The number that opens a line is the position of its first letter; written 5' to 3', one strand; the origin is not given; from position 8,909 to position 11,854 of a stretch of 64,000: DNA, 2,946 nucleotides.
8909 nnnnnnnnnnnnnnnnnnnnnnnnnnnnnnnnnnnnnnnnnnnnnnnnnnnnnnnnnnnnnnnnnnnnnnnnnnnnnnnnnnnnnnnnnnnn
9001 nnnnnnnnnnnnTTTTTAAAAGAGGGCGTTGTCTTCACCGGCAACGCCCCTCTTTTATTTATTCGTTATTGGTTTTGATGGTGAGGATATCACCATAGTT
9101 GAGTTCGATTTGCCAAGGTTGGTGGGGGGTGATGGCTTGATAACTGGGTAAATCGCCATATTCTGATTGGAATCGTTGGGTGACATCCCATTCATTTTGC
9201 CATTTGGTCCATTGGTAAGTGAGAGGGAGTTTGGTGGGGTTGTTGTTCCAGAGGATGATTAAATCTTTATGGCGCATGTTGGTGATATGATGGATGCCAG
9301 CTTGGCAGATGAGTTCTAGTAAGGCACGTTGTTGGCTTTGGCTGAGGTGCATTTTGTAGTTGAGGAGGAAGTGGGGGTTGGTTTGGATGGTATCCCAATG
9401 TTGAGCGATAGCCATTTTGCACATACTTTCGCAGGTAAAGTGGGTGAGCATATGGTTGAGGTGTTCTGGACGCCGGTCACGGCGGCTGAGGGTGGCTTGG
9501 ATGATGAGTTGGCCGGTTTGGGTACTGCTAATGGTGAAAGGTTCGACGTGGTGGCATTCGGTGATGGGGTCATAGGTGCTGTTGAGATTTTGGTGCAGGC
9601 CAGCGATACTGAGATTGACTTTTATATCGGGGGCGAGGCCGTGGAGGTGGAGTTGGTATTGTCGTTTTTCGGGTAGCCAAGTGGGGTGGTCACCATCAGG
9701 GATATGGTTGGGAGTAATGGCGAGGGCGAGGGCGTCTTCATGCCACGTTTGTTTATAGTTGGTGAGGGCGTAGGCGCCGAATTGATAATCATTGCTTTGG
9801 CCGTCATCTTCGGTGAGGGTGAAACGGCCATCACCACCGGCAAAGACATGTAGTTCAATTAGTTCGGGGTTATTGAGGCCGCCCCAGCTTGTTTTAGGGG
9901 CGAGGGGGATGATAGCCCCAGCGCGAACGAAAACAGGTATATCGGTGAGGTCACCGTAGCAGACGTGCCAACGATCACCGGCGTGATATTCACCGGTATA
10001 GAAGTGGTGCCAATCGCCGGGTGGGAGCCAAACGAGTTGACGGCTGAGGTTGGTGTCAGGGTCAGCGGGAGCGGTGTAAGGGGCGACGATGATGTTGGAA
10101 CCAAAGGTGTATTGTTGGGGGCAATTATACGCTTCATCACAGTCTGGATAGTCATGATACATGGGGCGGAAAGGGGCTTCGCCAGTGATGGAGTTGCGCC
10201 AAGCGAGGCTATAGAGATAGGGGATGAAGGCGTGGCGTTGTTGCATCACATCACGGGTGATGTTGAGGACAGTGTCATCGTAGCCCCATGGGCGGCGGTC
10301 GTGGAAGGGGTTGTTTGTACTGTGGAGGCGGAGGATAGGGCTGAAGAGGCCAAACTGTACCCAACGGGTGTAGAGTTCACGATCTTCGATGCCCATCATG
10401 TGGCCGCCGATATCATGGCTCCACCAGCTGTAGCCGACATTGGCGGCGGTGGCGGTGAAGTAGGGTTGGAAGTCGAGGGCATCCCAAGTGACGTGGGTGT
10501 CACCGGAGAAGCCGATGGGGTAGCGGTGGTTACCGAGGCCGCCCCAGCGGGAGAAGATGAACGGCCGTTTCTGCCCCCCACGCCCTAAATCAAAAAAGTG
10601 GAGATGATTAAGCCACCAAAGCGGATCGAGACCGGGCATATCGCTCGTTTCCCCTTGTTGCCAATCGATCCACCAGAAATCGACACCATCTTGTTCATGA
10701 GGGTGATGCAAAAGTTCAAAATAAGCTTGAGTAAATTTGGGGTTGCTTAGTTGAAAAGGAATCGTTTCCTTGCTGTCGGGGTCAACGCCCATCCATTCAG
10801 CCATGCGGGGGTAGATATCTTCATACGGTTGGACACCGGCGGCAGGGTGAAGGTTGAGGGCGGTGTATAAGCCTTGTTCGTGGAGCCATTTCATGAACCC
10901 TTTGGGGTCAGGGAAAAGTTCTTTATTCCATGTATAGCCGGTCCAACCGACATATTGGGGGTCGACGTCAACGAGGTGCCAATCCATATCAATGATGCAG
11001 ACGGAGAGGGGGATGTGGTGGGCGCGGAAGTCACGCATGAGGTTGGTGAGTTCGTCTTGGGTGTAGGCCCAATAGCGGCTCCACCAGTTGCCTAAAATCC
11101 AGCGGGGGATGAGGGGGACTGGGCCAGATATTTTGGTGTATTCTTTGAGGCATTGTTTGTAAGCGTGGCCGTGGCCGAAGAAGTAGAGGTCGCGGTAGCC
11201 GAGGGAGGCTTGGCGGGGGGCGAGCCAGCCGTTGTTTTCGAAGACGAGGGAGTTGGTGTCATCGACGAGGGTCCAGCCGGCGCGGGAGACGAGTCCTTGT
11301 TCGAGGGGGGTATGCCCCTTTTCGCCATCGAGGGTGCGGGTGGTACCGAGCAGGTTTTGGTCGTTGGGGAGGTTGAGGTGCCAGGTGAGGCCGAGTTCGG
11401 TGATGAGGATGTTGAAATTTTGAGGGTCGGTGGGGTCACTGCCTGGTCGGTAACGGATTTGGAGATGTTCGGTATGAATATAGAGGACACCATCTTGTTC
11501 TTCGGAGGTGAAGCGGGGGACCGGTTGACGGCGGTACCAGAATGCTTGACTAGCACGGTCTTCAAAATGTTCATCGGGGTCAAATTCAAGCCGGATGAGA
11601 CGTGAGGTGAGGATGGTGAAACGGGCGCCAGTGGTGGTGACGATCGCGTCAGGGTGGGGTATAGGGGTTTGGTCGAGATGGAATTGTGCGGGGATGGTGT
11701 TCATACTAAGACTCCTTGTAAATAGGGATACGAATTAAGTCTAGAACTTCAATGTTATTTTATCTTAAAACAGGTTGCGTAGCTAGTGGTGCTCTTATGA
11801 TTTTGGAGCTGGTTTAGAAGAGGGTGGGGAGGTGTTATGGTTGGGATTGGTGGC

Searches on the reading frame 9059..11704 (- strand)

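Call 44: search_protein_families(library=pfam, proteins=[window:9059-11704:-], max_evalue=0.001)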
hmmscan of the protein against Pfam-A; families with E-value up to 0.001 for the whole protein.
window:9059-11704:- (881 aa): 3 families
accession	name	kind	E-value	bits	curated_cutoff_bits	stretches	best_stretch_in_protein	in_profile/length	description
PF01055.32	Glyco_hydro_31_2nd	-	1.6e-61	209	23.5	1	197-500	2-328/328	Glycosyl hydrolases family 31 TIM-barrel domain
PF21365.3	Glyco_hydro_31_3rd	-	2.7e-17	63.5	24.4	1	508-599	1-87/87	Glycosyl hydrolase family 31 C-terminal domain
PF17137.9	DUF5110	-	1.9e-14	53.9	27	1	616-689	2-70/71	Domain of unknown function (DUF5110)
